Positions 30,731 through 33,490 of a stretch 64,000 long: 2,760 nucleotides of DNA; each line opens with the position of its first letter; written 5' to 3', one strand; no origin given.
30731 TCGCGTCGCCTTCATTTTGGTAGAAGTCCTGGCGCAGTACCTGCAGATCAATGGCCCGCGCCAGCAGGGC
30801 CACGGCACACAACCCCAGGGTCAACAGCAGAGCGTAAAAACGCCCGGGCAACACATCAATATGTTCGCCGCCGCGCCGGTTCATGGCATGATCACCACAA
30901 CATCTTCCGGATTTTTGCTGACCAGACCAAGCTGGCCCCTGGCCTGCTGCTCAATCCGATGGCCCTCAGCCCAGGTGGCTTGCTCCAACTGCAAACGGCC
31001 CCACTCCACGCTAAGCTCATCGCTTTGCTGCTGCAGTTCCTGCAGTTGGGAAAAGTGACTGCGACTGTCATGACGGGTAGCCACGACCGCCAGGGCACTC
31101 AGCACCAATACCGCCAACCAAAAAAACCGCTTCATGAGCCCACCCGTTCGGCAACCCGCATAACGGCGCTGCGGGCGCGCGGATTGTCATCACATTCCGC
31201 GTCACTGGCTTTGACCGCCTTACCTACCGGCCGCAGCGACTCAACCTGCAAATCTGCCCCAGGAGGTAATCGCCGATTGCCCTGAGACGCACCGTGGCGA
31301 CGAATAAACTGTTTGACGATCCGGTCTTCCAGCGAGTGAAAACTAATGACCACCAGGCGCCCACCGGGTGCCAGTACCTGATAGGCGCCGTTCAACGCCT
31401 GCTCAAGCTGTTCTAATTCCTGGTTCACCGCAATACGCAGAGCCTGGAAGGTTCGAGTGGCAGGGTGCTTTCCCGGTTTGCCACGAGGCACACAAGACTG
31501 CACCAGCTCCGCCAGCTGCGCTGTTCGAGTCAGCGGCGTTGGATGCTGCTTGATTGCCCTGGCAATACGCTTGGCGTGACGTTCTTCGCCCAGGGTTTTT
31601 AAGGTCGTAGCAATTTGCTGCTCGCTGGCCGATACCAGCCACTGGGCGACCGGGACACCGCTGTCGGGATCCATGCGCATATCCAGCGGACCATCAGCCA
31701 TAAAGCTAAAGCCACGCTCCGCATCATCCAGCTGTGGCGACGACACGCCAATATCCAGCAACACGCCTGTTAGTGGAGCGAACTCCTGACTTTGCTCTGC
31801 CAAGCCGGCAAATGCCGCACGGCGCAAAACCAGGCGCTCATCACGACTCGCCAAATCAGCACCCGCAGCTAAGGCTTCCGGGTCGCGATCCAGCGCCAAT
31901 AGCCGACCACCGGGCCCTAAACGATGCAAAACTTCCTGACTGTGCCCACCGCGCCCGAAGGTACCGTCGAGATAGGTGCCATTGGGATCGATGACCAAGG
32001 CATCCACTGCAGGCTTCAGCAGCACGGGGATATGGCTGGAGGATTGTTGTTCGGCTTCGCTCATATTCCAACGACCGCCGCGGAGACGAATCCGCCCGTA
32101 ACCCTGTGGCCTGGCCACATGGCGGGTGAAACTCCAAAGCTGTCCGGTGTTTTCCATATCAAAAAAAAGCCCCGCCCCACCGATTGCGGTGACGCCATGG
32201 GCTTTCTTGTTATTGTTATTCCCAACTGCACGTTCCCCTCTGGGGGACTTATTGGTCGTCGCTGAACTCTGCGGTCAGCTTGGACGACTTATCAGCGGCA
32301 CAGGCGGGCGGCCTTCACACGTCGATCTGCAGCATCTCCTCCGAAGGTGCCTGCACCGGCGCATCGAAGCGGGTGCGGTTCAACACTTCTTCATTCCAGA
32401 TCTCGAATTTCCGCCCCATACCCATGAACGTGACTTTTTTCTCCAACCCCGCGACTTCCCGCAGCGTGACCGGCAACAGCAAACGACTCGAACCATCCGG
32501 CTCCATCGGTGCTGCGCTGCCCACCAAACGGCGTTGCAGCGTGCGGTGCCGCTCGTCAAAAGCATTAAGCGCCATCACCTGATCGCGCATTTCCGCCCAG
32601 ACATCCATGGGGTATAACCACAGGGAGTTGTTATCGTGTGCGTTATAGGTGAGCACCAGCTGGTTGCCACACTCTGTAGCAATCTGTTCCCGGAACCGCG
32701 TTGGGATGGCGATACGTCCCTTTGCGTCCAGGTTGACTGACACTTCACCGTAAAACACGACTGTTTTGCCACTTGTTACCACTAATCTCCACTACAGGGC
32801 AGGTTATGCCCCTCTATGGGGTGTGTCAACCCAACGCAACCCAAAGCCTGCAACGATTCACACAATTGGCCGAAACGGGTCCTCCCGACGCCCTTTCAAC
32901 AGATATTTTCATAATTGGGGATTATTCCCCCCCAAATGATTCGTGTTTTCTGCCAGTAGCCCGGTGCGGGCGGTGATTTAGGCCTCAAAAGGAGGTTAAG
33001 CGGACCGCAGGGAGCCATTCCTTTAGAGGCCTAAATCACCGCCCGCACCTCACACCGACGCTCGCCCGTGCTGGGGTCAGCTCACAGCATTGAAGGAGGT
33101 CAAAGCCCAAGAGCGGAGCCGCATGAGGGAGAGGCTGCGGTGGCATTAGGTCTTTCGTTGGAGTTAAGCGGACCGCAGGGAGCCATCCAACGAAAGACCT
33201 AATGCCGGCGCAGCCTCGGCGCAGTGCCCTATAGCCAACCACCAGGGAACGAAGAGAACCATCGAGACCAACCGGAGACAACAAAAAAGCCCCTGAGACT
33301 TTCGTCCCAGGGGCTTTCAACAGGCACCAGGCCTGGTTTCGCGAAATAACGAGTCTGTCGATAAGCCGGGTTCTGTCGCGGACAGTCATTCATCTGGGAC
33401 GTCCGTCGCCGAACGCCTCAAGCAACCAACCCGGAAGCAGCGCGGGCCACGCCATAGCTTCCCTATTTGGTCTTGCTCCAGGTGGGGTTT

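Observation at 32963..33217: Twin 87-nt hairpins with an identical 25-nt loop but different, fully compensated long stems, between the rnpB terminator and the mraZ promoter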

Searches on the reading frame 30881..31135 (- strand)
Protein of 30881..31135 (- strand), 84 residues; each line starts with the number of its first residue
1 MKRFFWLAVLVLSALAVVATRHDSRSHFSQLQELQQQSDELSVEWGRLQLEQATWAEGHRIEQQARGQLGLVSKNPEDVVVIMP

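Call 17: list_cluster_members(proteins=[window:30881-31135:-, window:29157-30884:-, window:33692-34531:-])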
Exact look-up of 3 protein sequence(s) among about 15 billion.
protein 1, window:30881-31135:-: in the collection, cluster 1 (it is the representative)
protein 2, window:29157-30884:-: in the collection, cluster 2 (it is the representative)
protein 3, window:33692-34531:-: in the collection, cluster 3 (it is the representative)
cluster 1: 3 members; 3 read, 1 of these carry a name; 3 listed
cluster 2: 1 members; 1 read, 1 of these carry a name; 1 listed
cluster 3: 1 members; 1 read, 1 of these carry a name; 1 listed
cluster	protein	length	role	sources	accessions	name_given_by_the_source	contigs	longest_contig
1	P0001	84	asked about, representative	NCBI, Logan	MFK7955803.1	MAG: cell division protein FtsL [Lysobacterales bacterium]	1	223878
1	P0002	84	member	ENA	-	-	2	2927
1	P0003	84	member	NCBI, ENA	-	-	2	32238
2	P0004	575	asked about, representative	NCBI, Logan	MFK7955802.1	MAG: peptidoglycan D,D-transpeptidase FtsI family protein [Lysobacterales bacterium]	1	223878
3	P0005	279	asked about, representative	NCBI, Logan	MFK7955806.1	MAG: 16S rRNA (cytidine(1402)-2'-O)-methyltransferase [Lysobacterales bacterium]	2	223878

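Call 19: find_encoding_contigs(protein=P0003, flank=10000, max_places=6)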
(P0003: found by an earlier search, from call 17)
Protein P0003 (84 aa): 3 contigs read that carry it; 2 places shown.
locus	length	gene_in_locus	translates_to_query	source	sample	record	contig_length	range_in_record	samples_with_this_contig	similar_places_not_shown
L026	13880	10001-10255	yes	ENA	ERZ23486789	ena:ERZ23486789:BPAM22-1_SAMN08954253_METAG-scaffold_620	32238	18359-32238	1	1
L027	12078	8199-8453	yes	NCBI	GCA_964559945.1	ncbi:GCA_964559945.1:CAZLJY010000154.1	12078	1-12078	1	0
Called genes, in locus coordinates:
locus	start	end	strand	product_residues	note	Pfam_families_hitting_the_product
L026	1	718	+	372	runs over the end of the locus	PF00926:DHBP_synthase, PF00925:GTP_cyclohydro2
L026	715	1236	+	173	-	PF00885:DMRL_synthase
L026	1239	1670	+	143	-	PF01029:NusB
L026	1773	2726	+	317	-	PF00586:AIRS, PF02769:AIRS_C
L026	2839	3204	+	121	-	PF04608:PgpA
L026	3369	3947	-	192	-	PF04972:BON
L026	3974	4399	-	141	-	PF02021:UPF0102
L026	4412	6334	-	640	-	PF04348:LppC, PF13458:Peripla_BP_6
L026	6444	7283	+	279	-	PF00590:TP_methylase, PF23016:RsmI_C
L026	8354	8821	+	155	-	PF02381:MraZ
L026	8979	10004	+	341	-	PF01795:Methyltransf_5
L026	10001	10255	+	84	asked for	PF04999:FtsL, PF04977:DivIC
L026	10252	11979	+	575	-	PF03717:PBP_dimer, PF21922:PBP_dimer_2 (weak), PF00905:Transpeptidase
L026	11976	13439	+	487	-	PF01225:Mur_ligase, PF08245:Mur_ligase_M, PF02875:Mur_ligase_C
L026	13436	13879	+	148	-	?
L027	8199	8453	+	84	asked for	PF04999:FtsL, PF04977:DivIC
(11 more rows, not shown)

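Call 42: find_homologous_proteins(query=P0005, max_evalue=1e-40)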
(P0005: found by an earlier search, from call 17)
Query P0005 (279 aa): 7862 proteins with E <= 1e-40 among 8000 candidates; the best 120 are listed.
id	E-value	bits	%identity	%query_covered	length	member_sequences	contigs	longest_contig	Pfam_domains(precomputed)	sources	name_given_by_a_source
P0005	4.8e-173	591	100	100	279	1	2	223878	PF00590.26,PF23016.3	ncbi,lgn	ncbi:MAG: 16S rRNA (cytidine(1402)-2'-O)-methyltransferase [Lysobacterales bacterium]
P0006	2.2e-150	517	87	100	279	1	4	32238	PF00590.26,PF23016.3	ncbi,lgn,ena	-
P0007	9.4e-131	453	77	100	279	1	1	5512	PF00590.26,PF23016.3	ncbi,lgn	-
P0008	4.5e-119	415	70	100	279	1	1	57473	PF00590.26,PF23016.3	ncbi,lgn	-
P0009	1.6e-117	410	69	100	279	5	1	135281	PF00590.26,PF23016.3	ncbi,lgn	ncbi:MAG: 16S rRNA (cytidine(1402)-2'-O)-methyltransferase [Pseudomonadota bacterium]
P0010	8.4e-95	335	60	99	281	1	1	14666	PF00590.26,PF23016.3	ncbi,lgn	ncbi:MAG: 16S rRNA (cytidine(1402)-2'-O)-methyltransferase [Pseudomonadota bacterium]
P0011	1.1e-94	335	61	96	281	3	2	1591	PF00590.26,PF23016.3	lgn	-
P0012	4.7e-81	290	55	98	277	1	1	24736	PF00590.26,PF23016.3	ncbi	ncbi:MAG: 16S rRNA (cytidine(1402)-2'-O)-methyltransferase [Pseudomonadota bacterium]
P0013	1.7e-79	285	52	98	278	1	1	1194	PF00590.26,PF23016.3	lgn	-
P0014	2.2e-79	285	54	99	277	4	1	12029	PF00590.26,PF23016.3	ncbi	-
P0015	7.2e-79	283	53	96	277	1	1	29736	PF00590.26,PF23016.3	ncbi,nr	ncbi:MAG: 16S rRNA (cytidine(1402)-2'-O)-methyltransferase [Woeseiaceae bacterium]|nr:16S rRNA (cyti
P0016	8.2e-79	283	54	97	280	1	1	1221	PF00590.26,PF23016.3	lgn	-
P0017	1.4e-78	282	52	99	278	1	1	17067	PF00590.26,PF23016.3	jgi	-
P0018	3.4e-78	281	51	98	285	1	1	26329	PF00590.26,PF23016.3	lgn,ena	-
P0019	3.5e-78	281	53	99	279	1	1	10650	PF00590.26,PF23016.3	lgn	-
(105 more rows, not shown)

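Call 43: find_encoding_contigs(protein=P0007, flank=4000, max_places=2)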
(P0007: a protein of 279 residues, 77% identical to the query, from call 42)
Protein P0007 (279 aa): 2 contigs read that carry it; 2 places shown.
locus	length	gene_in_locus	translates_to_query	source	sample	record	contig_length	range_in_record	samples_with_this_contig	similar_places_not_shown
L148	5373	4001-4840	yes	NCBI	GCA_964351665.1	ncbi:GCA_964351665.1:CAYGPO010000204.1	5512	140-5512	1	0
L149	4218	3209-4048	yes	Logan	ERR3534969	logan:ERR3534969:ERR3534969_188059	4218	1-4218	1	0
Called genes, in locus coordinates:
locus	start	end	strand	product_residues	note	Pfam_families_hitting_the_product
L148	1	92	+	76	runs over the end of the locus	?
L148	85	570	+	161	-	PF04608:PgpA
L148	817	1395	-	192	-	PF04972:BON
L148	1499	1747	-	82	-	PF02021:UPF0102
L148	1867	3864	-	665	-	PF04348:LppC, PF13458:Peripla_BP_6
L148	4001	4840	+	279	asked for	PF00590:TP_methylase, PF23016:RsmI_C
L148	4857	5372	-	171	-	?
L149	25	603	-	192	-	PF04972:BON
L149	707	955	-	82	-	PF02021:UPF0102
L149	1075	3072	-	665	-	PF04348:LppC, PF13458:Peripla_BP_6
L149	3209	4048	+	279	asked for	PF00590:TP_methylase, PF23016:RsmI_C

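Call 44: find_encoding_contigs(protein=P0008, flank=4000, max_places=2)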
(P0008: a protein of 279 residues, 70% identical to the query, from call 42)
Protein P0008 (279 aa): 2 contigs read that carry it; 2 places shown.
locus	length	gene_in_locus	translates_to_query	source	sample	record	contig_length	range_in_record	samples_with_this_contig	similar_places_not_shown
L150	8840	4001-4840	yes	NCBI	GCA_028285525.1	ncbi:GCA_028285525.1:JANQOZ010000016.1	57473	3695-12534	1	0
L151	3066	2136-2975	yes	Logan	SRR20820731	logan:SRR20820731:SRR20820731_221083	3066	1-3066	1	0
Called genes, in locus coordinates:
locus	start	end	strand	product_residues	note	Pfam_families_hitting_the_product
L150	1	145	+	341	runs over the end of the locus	PF00586:AIRS, PF02769:AIRS_C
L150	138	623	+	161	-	PF04608:PgpA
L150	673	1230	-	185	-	PF04972:BON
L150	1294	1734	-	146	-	PF02021:UPF0102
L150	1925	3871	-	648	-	PF04348:LppC, PF13458:Peripla_BP_6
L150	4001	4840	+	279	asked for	PF00590:TP_methylase, PF23016:RsmI_C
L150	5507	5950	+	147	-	PF02381:MraZ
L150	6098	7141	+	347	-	PF01795:Methyltransf_5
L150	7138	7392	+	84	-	PF04999:FtsL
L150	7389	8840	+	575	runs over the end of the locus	PF03717:PBP_dimer, PF21922:PBP_dimer_2 (weak), PF00905:Transpeptidase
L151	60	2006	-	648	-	PF04348:LppC, PF13458:Peripla_BP_6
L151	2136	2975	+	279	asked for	PF00590:TP_methylase, PF23016:RsmI_C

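Call 45: find_encoding_contigs(protein=P0009, flank=4000, max_places=2)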
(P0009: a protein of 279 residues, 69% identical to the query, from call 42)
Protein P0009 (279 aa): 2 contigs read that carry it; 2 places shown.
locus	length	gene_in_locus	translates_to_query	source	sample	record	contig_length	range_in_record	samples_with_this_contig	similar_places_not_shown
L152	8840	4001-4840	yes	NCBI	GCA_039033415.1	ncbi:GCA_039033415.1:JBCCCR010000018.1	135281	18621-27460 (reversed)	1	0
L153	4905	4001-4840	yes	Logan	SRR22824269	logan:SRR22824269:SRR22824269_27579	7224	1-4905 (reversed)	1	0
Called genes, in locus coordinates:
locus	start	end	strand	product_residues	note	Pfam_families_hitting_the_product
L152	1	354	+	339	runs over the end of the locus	PF00586:AIRS, PF02769:AIRS_C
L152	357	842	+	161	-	PF04608:PgpA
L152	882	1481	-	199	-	PF04972:BON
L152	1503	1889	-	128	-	PF02021:UPF0102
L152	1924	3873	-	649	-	PF04348:LppC, PF13458:Peripla_BP_6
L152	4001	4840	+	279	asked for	PF00590:TP_methylase, PF23016:RsmI_C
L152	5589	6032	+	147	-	PF02381:MraZ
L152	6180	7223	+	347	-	PF01795:Methyltransf_5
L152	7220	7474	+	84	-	PF04999:FtsL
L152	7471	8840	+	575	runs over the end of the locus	PF03717:PBP_dimer, PF21922:PBP_dimer_2 (weak), PF00905:Transpeptidase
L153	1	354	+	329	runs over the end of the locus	PF00586:AIRS, PF02769:AIRS_C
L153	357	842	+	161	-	PF04608:PgpA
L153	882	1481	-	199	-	PF04972:BON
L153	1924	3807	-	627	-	PF04348:LppC, PF13458:Peripla_BP_6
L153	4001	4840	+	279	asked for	PF00590:TP_methylase, PF23016:RsmI_C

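Call 46: find_encoding_contigs(protein=P0010, flank=4000, max_places=2)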
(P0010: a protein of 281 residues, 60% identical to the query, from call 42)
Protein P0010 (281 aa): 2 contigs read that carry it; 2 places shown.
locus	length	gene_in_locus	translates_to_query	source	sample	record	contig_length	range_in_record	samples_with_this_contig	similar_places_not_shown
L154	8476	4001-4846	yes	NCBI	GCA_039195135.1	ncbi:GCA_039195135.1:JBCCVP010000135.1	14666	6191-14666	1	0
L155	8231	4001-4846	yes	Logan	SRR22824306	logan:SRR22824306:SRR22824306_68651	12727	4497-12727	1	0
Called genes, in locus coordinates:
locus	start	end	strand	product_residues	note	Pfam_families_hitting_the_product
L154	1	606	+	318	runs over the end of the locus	PF00586:AIRS, PF02769:AIRS_C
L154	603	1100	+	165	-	PF04608:PgpA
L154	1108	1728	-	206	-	PF04972:BON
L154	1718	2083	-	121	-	PF02021:UPF0102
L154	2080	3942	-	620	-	PF04348:LppC, PF13458:Peripla_BP_6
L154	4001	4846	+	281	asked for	PF00590:TP_methylase, PF23016:RsmI_C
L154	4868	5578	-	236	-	PF02627:CMD (faint)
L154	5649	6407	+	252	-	PF00106:adh_short, PF08659:KR, PF13561:adh_short_C2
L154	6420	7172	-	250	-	PF00106:adh_short, PF08659:KR, PF13561:adh_short_C2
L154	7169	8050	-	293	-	PF00561:Abhydrolase_1, PF12146:Hydrolase_4 (weak), PF12697:Abhydrolase_6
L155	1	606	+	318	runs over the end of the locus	PF00586:AIRS, PF02769:AIRS_C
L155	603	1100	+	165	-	PF04608:PgpA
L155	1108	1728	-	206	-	PF04972:BON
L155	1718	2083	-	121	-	PF02021:UPF0102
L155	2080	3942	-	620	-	PF04348:LppC, PF13458:Peripla_BP_6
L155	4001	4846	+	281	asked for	PF00590:TP_methylase, PF23016:RsmI_C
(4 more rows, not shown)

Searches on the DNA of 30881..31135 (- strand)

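Call 70: search_with_rna_model(model_id=R1, sources=[L026, L148, L149, L150, L152, L154], filters=off, max_evalue=10)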
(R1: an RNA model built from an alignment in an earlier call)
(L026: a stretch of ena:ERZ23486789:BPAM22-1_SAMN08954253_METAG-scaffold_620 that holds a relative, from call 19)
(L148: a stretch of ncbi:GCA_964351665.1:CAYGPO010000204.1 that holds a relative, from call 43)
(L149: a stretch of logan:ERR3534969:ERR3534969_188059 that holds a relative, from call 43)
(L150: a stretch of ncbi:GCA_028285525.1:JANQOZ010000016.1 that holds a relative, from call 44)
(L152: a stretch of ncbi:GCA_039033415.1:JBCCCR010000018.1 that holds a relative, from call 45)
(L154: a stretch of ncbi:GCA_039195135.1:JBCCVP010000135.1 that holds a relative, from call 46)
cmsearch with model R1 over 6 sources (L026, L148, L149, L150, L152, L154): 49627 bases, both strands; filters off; matches with E-value up to 10: 61.
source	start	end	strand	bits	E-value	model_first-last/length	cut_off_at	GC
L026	7958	8040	-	94.5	2e-22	1-83/83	no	0.58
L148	5307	5373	+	67.7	2e-15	9-75/83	no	0.45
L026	7958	8040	+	46.3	8.2e-10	1-83/83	no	0.58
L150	1791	1888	-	22.5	0.0014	1-83/83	no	0.69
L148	5307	5373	-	21.1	0.0033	10-74/83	no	0.45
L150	1791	1888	+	19.2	0.01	1-83/83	no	0.69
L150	1686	1782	+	18.6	0.014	1-83/83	no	0.67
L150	1686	1782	-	17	0.038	1-83/83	no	0.67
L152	1345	1415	+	16.6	0.049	1-83/83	no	0.76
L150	7576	7650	-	16.1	0.066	1-83/83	no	0.65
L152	1356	1409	-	14.5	0.18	1-83/83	no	0.78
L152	5192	5229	+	14.3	0.19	1-83/83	no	0.55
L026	2016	2095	+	13.6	0.29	1-83/83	no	0.61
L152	5192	5229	-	13.3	0.35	1-83/83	no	0.55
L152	6970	6988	-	13.1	0.4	35-53/83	no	0.79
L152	4741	4783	-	12.1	0.73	1-83/83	no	0.88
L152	3350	3413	-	11.6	1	1-83/83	no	0.7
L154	3081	3137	-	11.4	1.1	1-83/83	no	0.7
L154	7894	7953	+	11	1.4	1-83/83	no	0.75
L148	5226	5258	-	10.8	1.6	1-83/83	no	0.48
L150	5192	5230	+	10.8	1.6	1-83/83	no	0.62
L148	5226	5258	+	10.7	1.7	1-83/83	no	0.48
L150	5192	5230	-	10.7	1.7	1-83/83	no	0.62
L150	1127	1203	-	10.4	2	1-83/83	no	0.74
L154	4204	4295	+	10.4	2.1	1-83/83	no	0.66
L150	6979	7007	-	10.2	2.3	1-83/83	no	0.86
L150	861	911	+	10.2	2.3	1-83/83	no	0.69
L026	9009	9063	+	10.2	2.4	1-83/83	no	0.73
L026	9009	9063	-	10.1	2.4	1-83/83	no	0.73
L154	7893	7954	-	10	2.6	1-83/83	no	0.76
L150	7222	7251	-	9.8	2.9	1-83/83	no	0.73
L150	4371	4461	+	9.8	3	1-83/83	no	0.68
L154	4797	4830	-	9.6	3.4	1-83/83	no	0.71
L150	6757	6805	+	9.5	3.6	1-83/83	no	0.71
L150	6896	6927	+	9.4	3.8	1-83/83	no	0.56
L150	6757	6805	-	9.3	3.9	1-83/83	no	0.71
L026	7657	7692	+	9.3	4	1-83/83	no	0.53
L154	4797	4830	+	9.3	4.1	1-83/83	no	0.71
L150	4706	4783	+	9.2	4.3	1-83/83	no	0.77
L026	13698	13731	-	9.1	4.4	1-83/83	no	0.62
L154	133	217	+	9.1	4.5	1-83/83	no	0.74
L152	4745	4783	+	9.1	4.5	1-83/83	no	0.87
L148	608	705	+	8.9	5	1-83/83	no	0.56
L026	13700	13729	+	8.8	5.4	1-83/83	no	0.6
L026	8448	8514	-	8.8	5.4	1-83/83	no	0.48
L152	3350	3413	+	8.6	6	1-83/83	no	0.7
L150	3051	3127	+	8.6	6.1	1-83/83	no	0.77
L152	2442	2491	+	8.4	6.8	1-83/83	no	0.76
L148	864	890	-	8.4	6.9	1-83/83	no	0.81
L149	72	98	-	8.4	6.9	1-83/83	no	0.81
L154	2160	2227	+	8.4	6.9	1-83/83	no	0.69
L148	1820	1853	-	8.1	8.1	1-83/83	no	0.74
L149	1028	1061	-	8.1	8.1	1-83/83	no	0.74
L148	4745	4779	-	8.1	8.3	1-83/83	no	0.74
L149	3953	3987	-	8.1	8.3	1-83/83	no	0.74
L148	3328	3396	-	8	8.6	1-83/83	no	0.65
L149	2536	2604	-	8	8.6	1-83/83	no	0.65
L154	5574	5634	-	8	8.6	1-83/83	no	0.62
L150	5725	5765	-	7.9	9.3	1-83/83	no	0.78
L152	5807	5847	-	7.9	9.3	1-83/83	no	0.78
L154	432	476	-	7.9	9.5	1-83/83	no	0.6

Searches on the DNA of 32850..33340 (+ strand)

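Call 13: search_rna_families(source=window, start=32850, end=33340, threshold=evalue, max_evalue=10, show_alignments=3)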
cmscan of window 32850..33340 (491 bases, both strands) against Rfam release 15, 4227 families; matches with E-value up to 10: 21.
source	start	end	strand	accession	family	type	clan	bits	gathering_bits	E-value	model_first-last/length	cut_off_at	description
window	32963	33049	+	RF04119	MIR1858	Gene; miRNA;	-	32.6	137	0.00093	55-149/197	no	MIR1858 microRNA precursor family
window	33127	33221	-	RF03703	mir-3622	Gene; miRNA;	-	32.4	78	0.00044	1-84/84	no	mir-3622 microRNA precursor family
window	33133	33215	-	RF03571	mir-734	Gene; miRNA;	-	28.6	100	0.0016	1-93/93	no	mir-734 microRNA precursor family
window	32958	33057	-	RF03586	mir-5132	Gene; miRNA;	-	26.8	100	0.035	1-71/71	no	mir-5132 microRNA precursor family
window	33132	33216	+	RF03237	MIR6425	Gene; miRNA;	-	26.7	142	0.0017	1-125/125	no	MIR6425 microRNA precursor family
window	32961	33051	-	RF03525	mir-1343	Gene; miRNA;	-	23.7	51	0.13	1-82/82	no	mir-1343 microRNA precursor family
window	33281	33340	-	RF00515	PyrR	Cis-reg;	-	21.8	54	1.1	48-115/115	5'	PyrR binding site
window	33281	33329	-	RF02399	NsiR1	Gene; sRNA;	-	21.7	39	0.058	1-60/60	no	Nitrogen stress-induced RNA 1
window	32889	32920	-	RF03543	Flavi_ISFV_repeat_Rb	Cis-reg;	CL00131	19.7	43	0.15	1-46/46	no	Insect-Specific Flavivirus 3' UTR repeats Rb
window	33281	33340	-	RF00514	His_leader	Cis-reg; leader;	-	18.9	49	1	66-126/126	5'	Histidine operon leader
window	33284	33322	-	RF02790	sodF_sRNA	Gene; sRNA;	-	18.6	46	1.6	49-90/90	no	sodF sRNA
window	33128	33220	-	RF00891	mir-671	Gene; miRNA;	-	18.5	65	2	1-84/84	no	mir-671 microRNA precursor family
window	33274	33340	-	RF00557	L10_leader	Cis-reg; leader;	-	17.1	44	1.9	73-138/138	5'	Ribosomal protein L10 leader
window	33057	33123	-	RF01541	TB11Cs4H3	Gene; snRNA; snoRNA; HACA-box;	-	16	40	2.6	1-74/74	no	Trypanosomatid snoRNA TB11Cs4H3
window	33030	33150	-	RF00954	MIR1446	Gene; miRNA;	-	15.6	70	2.4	1-105/105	no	MIR1446 microRNA precursor family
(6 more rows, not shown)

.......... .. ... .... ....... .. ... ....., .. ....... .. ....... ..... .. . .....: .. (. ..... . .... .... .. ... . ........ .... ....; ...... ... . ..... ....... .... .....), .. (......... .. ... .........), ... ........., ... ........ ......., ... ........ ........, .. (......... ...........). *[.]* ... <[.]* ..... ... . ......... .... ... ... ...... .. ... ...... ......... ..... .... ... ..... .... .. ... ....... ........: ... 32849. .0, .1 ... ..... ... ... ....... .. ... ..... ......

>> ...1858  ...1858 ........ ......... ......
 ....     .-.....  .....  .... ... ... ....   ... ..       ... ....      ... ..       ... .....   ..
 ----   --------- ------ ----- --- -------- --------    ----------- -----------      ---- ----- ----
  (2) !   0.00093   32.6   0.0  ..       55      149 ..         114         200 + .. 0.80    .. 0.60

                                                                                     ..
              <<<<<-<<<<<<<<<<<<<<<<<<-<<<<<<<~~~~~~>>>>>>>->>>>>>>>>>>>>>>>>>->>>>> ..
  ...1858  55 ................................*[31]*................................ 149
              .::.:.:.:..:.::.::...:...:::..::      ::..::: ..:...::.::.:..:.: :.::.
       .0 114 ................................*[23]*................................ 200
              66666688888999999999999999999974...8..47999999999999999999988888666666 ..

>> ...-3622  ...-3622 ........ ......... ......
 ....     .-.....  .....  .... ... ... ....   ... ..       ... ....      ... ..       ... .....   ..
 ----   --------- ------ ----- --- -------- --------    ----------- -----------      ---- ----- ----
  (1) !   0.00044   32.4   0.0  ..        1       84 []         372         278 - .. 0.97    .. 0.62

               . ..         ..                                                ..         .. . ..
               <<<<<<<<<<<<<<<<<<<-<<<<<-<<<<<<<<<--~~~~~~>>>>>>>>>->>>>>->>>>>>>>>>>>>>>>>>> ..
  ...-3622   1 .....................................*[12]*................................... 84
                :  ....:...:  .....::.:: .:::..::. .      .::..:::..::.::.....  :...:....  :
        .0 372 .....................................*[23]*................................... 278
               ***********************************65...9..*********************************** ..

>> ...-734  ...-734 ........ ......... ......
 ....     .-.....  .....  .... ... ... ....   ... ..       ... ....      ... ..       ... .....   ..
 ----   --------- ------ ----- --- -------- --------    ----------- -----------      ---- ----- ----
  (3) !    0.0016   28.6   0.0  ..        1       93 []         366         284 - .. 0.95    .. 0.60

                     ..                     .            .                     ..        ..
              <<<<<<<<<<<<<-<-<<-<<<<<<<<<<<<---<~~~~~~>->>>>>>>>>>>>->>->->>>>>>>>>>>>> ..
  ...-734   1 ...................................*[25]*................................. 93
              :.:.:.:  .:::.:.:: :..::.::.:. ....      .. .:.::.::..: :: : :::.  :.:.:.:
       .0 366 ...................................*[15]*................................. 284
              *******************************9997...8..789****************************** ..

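Call 53: search_dna_similar(query=window:32950-33230:+, collection=plasmids, mode=distant, max_evalue=0.01, max_rows=10)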
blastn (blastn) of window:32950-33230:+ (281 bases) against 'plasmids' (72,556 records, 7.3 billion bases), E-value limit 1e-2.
No match.

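Call 54: search_dna_similar(query=window:32950-33230:+, collection=phages, mode=distant, max_evalue=0.01, max_rows=10)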
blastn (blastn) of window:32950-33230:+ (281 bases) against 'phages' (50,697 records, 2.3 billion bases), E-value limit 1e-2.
No match.
